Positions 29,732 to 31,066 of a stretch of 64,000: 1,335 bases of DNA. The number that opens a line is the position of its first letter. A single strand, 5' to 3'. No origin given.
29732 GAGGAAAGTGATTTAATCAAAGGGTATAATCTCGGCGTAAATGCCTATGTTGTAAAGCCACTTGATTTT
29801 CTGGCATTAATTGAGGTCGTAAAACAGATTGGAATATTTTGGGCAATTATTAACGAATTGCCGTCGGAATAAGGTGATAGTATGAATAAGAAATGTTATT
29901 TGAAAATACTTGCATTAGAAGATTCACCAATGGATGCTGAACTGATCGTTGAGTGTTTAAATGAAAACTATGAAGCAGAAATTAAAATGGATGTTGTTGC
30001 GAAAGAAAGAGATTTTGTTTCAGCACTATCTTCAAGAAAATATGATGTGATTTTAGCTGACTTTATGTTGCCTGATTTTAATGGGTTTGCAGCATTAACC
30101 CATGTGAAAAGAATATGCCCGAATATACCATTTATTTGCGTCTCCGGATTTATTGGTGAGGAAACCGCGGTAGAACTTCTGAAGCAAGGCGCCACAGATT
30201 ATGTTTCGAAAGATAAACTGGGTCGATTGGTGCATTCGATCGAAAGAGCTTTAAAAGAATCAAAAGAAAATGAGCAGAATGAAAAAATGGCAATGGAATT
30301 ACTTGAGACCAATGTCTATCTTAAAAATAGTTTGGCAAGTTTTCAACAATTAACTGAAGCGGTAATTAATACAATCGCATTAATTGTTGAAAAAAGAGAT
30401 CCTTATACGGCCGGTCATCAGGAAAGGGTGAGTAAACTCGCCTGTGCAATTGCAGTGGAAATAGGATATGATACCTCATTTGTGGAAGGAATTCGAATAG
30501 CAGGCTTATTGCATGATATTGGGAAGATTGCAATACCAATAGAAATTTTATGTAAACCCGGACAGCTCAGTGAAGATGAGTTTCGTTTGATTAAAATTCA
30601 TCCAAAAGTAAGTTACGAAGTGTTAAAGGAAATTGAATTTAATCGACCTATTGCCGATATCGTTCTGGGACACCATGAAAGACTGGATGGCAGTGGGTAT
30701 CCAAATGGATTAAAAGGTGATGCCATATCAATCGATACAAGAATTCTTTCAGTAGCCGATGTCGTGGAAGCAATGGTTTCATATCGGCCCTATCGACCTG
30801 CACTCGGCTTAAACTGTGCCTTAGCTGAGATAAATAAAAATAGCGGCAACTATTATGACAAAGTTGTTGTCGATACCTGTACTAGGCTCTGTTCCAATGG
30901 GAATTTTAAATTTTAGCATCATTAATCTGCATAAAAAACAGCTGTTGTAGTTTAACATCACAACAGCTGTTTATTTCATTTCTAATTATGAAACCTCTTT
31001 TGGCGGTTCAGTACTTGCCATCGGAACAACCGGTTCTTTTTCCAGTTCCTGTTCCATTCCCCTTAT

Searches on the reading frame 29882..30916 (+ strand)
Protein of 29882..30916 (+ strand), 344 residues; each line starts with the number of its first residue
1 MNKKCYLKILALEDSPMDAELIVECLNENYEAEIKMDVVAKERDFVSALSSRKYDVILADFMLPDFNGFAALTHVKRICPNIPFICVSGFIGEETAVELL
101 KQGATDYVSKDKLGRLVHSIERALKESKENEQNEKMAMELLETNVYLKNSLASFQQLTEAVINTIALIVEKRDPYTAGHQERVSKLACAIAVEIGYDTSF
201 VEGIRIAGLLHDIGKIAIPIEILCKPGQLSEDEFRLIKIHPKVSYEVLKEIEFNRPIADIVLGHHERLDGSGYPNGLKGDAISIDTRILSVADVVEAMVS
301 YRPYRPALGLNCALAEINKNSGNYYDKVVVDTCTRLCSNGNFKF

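Call 57: search_protein_families(library=pfam, proteins=[window:29882-30916:+], max_evalue=0.00001)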
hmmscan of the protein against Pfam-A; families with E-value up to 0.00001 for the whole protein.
window:29882-30916:+ (344 aa): 3 families
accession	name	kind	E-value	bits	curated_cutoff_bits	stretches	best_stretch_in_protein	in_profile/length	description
PF13487.12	HD_5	-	9.4e-42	143.1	27.2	1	167-328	5-169/170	HD domain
PF01966.28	HD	-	1.2e-20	74.4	22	1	177-298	2-116/116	HD domain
PF00072.30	Response_reg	-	8e-16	58.6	30.2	1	9-120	1-110/111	Response regulator receiver domain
